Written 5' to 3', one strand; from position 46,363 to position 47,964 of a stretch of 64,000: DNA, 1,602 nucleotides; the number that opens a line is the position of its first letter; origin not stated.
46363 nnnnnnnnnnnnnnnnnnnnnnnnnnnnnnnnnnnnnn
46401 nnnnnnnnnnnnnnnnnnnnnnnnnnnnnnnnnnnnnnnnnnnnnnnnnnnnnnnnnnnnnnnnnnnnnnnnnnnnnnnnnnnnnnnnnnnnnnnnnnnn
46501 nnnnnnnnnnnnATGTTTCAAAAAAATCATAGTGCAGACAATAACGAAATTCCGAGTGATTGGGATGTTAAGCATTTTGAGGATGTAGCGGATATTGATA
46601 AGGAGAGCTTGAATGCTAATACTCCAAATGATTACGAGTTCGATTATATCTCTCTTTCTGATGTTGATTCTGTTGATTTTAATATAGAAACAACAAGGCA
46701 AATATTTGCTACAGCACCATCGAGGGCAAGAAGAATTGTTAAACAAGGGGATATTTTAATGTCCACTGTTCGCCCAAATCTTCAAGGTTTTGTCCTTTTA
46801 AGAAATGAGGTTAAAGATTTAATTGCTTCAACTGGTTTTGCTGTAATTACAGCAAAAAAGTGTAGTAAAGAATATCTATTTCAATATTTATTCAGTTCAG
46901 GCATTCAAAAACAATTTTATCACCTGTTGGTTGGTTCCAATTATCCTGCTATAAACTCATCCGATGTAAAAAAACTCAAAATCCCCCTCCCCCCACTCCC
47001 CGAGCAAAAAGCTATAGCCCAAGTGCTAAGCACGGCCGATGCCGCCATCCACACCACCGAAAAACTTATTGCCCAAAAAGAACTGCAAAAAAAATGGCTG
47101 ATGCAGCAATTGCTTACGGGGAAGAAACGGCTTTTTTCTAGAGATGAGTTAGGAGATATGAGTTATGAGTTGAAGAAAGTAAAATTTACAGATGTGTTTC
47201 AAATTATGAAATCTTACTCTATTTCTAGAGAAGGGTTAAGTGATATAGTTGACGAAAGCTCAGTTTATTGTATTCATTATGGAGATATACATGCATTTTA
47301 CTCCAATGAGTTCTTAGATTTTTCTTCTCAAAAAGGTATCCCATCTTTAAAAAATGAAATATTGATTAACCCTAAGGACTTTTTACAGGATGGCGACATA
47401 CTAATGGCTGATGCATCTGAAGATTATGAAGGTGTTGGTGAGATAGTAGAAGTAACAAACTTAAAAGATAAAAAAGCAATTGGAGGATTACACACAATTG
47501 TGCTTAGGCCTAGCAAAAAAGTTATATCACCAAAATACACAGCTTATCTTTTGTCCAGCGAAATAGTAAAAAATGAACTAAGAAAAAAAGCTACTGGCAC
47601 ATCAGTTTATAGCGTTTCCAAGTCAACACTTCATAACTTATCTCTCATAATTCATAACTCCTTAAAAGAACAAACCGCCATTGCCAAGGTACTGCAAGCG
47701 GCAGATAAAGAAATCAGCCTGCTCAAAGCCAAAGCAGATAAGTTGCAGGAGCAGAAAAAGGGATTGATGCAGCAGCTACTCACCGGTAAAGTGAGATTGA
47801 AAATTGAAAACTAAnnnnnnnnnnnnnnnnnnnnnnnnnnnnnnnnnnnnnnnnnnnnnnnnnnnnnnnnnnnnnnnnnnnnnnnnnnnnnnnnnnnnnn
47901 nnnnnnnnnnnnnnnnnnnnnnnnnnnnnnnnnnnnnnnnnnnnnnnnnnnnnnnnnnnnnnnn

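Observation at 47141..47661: The second target-recognition domain of hsdS is bracketed by inverted repeats of the same family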

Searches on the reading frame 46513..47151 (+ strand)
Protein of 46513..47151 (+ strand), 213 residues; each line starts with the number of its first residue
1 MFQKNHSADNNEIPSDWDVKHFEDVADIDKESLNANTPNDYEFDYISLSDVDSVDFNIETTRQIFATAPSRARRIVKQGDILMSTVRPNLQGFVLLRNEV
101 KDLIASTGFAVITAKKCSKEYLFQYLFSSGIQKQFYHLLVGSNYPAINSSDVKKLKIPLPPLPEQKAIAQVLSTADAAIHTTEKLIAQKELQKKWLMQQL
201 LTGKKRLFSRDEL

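Call 69: list_cluster_members(proteins=[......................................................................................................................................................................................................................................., window:46513-47151:+, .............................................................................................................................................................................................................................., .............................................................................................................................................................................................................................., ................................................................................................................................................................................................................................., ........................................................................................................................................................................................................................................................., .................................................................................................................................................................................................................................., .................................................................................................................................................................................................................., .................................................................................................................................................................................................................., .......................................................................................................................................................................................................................])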
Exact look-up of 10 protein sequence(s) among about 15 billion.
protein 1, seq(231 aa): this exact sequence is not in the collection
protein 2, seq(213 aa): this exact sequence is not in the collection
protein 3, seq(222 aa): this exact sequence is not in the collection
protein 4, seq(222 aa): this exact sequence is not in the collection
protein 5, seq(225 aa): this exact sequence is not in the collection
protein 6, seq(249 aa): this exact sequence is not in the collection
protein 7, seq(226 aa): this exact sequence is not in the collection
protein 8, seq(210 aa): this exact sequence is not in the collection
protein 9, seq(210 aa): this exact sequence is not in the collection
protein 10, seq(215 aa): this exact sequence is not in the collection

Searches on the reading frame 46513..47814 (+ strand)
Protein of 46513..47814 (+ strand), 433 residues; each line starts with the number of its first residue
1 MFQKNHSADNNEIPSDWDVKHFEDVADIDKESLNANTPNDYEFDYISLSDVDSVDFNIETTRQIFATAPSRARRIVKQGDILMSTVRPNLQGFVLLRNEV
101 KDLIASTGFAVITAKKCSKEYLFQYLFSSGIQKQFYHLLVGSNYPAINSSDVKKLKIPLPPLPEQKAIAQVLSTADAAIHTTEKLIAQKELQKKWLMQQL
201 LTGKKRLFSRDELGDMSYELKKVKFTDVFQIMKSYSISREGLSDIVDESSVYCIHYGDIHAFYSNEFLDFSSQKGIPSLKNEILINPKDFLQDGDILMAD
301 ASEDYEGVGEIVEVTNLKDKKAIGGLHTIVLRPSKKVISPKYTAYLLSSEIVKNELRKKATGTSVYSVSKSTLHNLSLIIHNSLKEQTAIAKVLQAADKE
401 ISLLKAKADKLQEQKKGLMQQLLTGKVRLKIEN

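Call 11: search_protein_families(library=pfam, proteins=[window:46513-47814:+])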
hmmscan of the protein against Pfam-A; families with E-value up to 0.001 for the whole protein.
window:46513-47814:+ (433 aa): 1 family
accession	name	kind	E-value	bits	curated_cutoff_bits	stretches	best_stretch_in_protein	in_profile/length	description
PF01420.25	Methylase_S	-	9.7e-29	101.2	22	2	14-187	1-164/168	Type I restriction modification DNA specificity domain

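Call 13: find_homologous_proteins(query=window:46513-47811:+, max_evalue=1e-10)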
Query window:46513-47811:+ (433 aa): 7990 proteins with E <= 1e-10 among 8000 candidates; the best 120 are listed.
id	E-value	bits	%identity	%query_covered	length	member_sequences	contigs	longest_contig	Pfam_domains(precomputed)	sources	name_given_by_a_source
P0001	3.1e-278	940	100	100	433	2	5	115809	PF01420.26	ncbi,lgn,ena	-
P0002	1.5e-204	698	78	97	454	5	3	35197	PF01420.26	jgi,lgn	-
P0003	6.0e-184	630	71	97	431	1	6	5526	PF01420.26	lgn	-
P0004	3.9e-178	611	58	98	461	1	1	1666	PF01420.26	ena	-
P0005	2.8e-172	591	67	97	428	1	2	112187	PF01420.26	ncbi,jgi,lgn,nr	ncbi:MAG: restriction endonuclease subunit S [Bacteroidales bacterium]|jgi:type I restriction enzyme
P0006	5.6e-162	557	63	97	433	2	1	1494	PF01420.26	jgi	-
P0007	4.1e-150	518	52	97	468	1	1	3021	PF01420.26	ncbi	-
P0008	7.2e-149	514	52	97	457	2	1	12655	PF01420.26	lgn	-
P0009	1.1e-146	507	60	97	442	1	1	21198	PF01420.26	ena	-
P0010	4.2e-144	499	79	67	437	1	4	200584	PF01420.26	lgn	-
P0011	6.0e-142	492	62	98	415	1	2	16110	PF01420.26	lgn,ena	-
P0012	1.9e-134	467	58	97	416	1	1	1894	PF01420.26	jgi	-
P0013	2.8e-132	460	58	97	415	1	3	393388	PF01420.26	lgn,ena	-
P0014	9.1e-132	458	59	97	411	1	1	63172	PF01420.26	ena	-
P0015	1.4e-131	457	58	97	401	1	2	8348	PF01420.26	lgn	-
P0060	3.0e-125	437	56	99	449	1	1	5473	PF01420.26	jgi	jgi:type I restriction enzyme S subunit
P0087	7.8e-119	415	51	97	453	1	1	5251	PF01420.26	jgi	jgi:type I restriction enzyme S subunit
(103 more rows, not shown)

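Call 18: find_encoding_contigs(protein=P0002, flank=6000, max_places=2)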
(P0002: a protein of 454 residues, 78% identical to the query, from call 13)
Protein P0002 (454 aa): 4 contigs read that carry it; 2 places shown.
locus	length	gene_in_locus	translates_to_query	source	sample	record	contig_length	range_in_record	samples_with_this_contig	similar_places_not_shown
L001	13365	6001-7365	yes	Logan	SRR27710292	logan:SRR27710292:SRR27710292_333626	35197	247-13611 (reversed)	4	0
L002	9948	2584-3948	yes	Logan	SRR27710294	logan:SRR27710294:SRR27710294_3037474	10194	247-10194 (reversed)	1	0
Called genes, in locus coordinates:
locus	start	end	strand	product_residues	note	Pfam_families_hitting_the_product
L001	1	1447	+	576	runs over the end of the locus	PF01019:G_glu_transpept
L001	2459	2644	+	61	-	-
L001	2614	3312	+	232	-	PF10677:DUF2490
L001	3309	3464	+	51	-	-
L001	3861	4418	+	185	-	PF01420:Methylase_S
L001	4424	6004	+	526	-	PF12161:HsdM_N, PF02384:N6_Mtase, PF07669:Eco57I (weak)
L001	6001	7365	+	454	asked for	PF01420:Methylase_S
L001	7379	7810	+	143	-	PF13366:PDDEXK_3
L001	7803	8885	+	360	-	PF13784:Fic_N, PF02661:Fic, PF21248:SoFic-like_C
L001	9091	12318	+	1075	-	PF04313:HSDR_N, PF00270:DEAD (weak), PF04851:ResIII, PF18766:SWI2_SNF2, PF22679:T1R_D3-like, PF11867:T1RH-like_C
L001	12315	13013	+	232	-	PF01863:YgjP-like, PF10263:SprT-like (weak)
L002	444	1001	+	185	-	PF01420:Methylase_S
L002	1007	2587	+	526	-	PF12161:HsdM_N, PF02384:N6_Mtase, PF07669:Eco57I (weak)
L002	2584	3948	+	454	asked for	PF01420:Methylase_S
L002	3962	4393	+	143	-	PF13366:PDDEXK_3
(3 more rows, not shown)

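Call 19: find_encoding_contigs(protein=P0010, flank=6000, max_places=2)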
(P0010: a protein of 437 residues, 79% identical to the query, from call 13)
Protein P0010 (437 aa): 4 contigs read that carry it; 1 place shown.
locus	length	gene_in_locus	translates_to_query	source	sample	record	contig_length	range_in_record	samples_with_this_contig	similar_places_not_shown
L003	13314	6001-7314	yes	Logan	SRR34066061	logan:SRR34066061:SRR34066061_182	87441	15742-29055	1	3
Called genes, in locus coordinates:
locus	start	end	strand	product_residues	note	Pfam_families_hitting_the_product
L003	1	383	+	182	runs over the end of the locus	PF03358:FMN_red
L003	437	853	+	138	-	-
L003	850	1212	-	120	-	PF11680:DUF3276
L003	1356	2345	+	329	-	PF01180:DHO_dh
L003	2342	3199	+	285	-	PF00682:HMGL-like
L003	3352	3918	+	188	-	PF01420:Methylase_S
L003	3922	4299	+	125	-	PF05635:23S_rRNA_IVP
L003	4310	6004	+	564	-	PF12161:HsdM_N, PF02384:N6_Mtase, PF07669:Eco57I (weak)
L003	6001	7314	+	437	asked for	PF01420:Methylase_S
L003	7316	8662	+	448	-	-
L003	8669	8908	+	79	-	PF09954:DUF2188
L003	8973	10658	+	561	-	PF04326:SLFN_AlbA_2, PF13749:HATPase_c_4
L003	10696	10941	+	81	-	-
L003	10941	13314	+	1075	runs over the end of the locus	PF04313:HSDR_N, PF00270:DEAD (weak), PF04851:ResIII, PF18766:SWI2_SNF2, PF22679:T1R_D3-like, PF11867:T1RH-like_C (weak)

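Call 20: find_encoding_contigs(protein=P0009, flank=6000, max_places=2)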
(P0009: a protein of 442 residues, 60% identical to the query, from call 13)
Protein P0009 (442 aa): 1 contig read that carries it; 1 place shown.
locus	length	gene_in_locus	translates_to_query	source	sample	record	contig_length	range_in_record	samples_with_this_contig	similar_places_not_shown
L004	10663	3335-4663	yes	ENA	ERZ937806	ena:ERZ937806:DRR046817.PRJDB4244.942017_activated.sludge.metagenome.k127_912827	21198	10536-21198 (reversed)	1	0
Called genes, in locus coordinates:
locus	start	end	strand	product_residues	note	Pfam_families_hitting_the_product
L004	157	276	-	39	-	-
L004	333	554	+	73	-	PF04255:DUF433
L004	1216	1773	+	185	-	PF01420:Methylase_S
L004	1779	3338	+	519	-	PF12161:HsdM_N, PF02384:N6_Mtase, PF07669:Eco57I (weak)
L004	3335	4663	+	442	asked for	PF01420:Methylase_S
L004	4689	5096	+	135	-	PF13366:PDDEXK_3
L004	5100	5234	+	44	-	-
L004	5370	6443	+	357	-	PF01734:Patatin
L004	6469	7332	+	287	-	PF18144:SMODS, PF21654:DncV-like_NTFase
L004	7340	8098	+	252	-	PF00149:Metallophos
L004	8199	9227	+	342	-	-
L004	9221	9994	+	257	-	-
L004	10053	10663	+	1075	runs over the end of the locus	PF04313:HSDR_N, PF00270:DEAD (faint), PF04851:ResIII, PF18766:SWI2_SNF2, PF22679:T1R_D3-like, PF11867:T1RH-like_C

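Call 50: find_encoding_contigs(protein=P0060, flank=3000, max_places=1)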
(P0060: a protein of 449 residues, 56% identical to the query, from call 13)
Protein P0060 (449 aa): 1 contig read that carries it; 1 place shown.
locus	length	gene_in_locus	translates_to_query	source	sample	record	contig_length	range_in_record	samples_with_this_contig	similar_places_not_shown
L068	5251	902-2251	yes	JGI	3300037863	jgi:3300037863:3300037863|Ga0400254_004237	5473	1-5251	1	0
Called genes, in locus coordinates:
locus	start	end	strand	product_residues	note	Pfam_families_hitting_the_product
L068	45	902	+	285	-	PF02498:Bro-N (weak)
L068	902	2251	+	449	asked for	PF01420:Methylase_S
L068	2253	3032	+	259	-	-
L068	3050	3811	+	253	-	PF00149:Metallophos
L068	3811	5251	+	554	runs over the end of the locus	?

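Call 51: find_encoding_contigs(protein=P0087, flank=3000, max_places=1)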
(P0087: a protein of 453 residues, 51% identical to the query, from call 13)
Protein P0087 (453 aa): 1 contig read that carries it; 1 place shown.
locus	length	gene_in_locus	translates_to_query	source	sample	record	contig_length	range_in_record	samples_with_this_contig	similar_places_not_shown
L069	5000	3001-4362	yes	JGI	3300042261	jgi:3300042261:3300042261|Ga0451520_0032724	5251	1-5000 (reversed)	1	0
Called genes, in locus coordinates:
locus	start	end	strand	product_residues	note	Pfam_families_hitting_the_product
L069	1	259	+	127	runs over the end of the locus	PF05635:23S_rRNA_IVP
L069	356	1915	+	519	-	PF12161:HsdM_N, PF02384:N6_Mtase, PF07669:Eco57I (weak)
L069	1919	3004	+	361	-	PF13310:Virulence_RhuM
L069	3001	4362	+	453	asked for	PF01420:Methylase_S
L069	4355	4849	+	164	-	-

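Call 101: predict_structure(alignment_id=A1)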
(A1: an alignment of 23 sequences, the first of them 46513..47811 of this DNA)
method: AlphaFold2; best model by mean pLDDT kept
length: 433 residues; sequences in the alignment: 23
mean_pLDDT: 79.1   pTM: 0.70
mean pLDDT of the five models: 79.1, 79.1, 77.8, 77.8, 73.2
residues with pLDDT >= 90: 78; 70-90: 255; 50-70: 80; < 50: 20
segments of 3 or more residues with pLDDT < 50: 1-10, 36-38, 142-146
pLDDT, mean of each block of 10 residues (from residue 1): 34 79 80 56 69 61 59 74 69 77 74 86 80 68 51 79 88 88 90 90 80 63 91 89 82 86 69 82 85 91 84 87 92 89 88 89 85 90 89 90 90 88 82 50
secondary structure, 60 per line:
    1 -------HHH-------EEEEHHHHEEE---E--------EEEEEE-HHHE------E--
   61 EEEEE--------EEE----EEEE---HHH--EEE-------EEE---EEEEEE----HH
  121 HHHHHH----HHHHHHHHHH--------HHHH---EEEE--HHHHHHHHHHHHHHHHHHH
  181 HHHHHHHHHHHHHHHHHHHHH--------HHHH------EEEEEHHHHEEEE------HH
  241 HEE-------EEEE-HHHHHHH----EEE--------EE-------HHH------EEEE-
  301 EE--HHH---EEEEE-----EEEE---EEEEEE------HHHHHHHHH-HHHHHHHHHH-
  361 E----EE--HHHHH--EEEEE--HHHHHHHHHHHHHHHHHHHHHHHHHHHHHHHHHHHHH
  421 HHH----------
elements in order: E18-21 H22-25 E26-28 E41-46 E61-65 E74-76 E81-84 E93-95 E103-105 E109-114 H119-126 H131-140 H149-152 E156-159 H162-201 H210-213 E220-224 H225-228 E229-232 E251-254 H256-262 E267-269 E296-299 E311-315 E321-324 E328-333 H340-348 H350-359 H370-374 E377-381 H384-423
